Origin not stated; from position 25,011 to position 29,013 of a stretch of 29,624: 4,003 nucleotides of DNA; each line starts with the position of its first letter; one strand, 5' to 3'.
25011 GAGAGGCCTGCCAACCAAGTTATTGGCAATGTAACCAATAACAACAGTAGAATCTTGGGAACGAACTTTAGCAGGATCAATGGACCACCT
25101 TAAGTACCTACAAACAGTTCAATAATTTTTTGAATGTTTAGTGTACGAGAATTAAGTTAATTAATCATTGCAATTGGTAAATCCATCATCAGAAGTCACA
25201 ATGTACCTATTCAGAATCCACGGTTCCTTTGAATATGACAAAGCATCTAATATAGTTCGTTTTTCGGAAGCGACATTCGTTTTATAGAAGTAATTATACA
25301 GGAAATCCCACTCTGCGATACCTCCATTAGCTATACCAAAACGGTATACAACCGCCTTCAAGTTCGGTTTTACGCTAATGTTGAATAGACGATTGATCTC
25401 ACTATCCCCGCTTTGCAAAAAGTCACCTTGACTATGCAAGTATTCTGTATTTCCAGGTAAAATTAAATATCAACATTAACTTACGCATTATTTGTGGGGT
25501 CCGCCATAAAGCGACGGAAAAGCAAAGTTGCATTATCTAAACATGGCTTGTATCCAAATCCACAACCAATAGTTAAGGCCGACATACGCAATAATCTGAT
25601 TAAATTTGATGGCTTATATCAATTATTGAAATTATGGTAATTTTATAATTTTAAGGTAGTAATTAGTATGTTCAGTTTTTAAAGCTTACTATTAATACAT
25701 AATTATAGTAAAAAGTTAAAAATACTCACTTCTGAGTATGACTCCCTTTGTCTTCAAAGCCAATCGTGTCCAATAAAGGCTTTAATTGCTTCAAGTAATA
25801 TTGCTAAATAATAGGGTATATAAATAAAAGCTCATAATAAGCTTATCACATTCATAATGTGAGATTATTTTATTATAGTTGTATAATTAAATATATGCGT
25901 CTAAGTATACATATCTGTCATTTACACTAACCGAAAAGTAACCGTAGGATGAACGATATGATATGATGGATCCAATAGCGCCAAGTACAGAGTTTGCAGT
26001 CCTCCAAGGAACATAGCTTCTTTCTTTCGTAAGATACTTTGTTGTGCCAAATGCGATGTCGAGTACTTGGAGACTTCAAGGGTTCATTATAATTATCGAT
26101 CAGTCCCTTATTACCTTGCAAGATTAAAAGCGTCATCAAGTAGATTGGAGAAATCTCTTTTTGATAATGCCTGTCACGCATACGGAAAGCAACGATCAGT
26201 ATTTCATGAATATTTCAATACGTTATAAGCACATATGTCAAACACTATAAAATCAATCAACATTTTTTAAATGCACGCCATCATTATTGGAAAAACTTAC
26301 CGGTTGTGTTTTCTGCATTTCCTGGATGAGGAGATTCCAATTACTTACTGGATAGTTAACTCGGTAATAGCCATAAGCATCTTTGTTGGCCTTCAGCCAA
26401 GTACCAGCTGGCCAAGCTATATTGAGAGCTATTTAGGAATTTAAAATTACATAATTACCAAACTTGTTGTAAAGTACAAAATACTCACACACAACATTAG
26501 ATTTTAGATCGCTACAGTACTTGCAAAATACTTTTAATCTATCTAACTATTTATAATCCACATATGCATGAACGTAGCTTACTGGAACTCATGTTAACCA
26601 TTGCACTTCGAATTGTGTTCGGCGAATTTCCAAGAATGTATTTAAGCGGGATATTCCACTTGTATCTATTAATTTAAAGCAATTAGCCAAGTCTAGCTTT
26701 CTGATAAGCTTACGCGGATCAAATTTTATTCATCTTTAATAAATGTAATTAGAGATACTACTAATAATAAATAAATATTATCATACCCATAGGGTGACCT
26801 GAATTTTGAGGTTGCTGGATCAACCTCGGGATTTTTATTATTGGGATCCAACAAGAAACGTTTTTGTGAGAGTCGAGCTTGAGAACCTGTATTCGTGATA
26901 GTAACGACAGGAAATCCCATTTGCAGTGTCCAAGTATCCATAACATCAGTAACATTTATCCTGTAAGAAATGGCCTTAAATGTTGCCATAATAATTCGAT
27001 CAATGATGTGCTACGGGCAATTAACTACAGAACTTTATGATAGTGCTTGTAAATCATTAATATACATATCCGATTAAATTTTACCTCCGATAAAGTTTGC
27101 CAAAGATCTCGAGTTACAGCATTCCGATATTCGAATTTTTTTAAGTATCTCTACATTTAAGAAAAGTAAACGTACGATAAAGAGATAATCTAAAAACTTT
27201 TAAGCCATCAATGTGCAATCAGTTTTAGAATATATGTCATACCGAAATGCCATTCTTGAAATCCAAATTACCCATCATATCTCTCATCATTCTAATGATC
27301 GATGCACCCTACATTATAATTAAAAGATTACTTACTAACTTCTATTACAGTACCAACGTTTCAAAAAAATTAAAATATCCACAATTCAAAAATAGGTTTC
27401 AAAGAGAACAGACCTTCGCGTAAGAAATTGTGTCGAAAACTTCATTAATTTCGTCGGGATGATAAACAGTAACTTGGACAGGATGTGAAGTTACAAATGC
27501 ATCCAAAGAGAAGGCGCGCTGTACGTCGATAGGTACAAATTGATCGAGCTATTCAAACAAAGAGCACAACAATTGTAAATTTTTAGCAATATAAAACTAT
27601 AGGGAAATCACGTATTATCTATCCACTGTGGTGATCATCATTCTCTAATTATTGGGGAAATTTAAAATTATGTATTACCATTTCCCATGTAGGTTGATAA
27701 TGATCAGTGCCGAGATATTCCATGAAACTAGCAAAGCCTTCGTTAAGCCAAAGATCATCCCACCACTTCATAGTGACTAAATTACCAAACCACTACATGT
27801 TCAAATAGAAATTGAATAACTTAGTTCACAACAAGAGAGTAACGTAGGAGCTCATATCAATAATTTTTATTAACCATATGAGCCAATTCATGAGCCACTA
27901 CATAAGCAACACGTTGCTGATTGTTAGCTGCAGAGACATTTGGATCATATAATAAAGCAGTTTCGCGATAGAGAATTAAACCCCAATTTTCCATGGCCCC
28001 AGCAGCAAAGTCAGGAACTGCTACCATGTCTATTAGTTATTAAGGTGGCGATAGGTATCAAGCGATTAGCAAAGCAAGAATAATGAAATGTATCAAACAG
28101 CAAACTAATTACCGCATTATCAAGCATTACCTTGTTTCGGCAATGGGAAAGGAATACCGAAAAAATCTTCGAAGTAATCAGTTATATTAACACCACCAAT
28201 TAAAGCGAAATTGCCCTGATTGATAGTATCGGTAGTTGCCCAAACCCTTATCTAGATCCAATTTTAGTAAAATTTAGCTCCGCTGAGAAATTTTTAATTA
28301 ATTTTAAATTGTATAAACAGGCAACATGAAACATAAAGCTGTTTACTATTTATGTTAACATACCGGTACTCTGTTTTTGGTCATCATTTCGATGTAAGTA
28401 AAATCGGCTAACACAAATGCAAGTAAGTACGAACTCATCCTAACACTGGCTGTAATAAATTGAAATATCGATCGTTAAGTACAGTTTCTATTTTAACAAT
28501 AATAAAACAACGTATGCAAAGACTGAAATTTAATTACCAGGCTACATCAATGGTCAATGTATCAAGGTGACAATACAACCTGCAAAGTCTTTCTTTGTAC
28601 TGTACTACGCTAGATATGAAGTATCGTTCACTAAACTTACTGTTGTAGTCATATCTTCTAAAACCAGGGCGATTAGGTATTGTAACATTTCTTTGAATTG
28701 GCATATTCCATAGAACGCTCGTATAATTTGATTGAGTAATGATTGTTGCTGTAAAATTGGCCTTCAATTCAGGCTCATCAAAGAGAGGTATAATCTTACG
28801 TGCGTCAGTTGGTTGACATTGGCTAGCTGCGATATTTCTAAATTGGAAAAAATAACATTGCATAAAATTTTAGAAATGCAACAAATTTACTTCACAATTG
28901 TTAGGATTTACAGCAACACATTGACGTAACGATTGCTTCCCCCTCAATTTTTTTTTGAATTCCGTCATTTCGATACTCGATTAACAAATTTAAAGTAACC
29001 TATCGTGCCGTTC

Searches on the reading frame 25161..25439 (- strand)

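Call 61: search_protein_families(library=pfam, proteins=[window:25161-25439:-], max_evalue=0.01)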
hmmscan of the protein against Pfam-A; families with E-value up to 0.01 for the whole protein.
window:25161-25439:- (92 aa): 1 family
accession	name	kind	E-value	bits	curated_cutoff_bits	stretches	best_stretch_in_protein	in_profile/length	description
PF11838.14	ERAP1_C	-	5.4e-14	52.8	38.2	1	22-80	163-221/318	ERAP1-like C-terminal domain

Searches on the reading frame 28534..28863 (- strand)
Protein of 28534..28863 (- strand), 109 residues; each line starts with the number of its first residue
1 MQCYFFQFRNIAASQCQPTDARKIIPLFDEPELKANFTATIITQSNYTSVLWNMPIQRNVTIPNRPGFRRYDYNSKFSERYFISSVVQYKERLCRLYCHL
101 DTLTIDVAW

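Call 43: find_homologous_proteins(query=window:28537-28863:-)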
Query seq(109 aa) (109 aa): 1 proteins with E <= 0.001 among 1 candidates.
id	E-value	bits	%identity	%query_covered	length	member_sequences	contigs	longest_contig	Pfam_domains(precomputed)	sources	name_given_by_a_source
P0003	8.5e-32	128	81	65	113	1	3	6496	PF17900.7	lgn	-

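Call 45: find_encoding_contigs(protein=P0003, flank=10000, max_places=10)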
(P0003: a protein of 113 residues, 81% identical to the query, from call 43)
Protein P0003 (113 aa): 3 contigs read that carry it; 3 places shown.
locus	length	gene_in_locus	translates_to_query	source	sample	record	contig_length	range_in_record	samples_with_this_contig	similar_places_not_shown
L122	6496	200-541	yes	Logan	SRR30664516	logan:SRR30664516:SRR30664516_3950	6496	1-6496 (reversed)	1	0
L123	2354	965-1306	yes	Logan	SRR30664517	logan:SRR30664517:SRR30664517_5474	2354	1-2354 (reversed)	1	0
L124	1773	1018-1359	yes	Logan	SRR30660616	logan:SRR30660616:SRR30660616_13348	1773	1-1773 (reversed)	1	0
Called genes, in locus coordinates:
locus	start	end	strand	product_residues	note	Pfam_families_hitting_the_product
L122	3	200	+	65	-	?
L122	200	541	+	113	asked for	PF17900:Peptidase_M1_N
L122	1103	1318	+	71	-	PF01433:Peptidase_M1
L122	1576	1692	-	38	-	-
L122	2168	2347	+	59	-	-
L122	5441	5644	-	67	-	PF25048:Beta-prop_TEP1_C (weak)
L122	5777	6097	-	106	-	-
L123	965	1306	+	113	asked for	PF17900:Peptidase_M1_N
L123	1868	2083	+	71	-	PF01433:Peptidase_M1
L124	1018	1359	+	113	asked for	PF17900:Peptidase_M1_N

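Call 56: find_encoding_contigs(protein=window:28534-28863:-, flank=10000, max_places=10)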
Protein window:28534-28863:- (109 aa): no gene with exactly this product is on record in the collection.

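Call 61: search_protein_families(library=pfam, proteins=[window:28534-28863:-], max_evalue=0.01)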
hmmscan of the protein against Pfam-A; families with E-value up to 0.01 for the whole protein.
window:28534-28863:- (109 aa): 1 family
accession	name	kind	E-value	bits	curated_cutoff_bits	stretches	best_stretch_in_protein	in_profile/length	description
PF17900.6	Peptidase_M1_N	-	2.7e-13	50.9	25.8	1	10-60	116-165/186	Peptidase M1 N-terminal domain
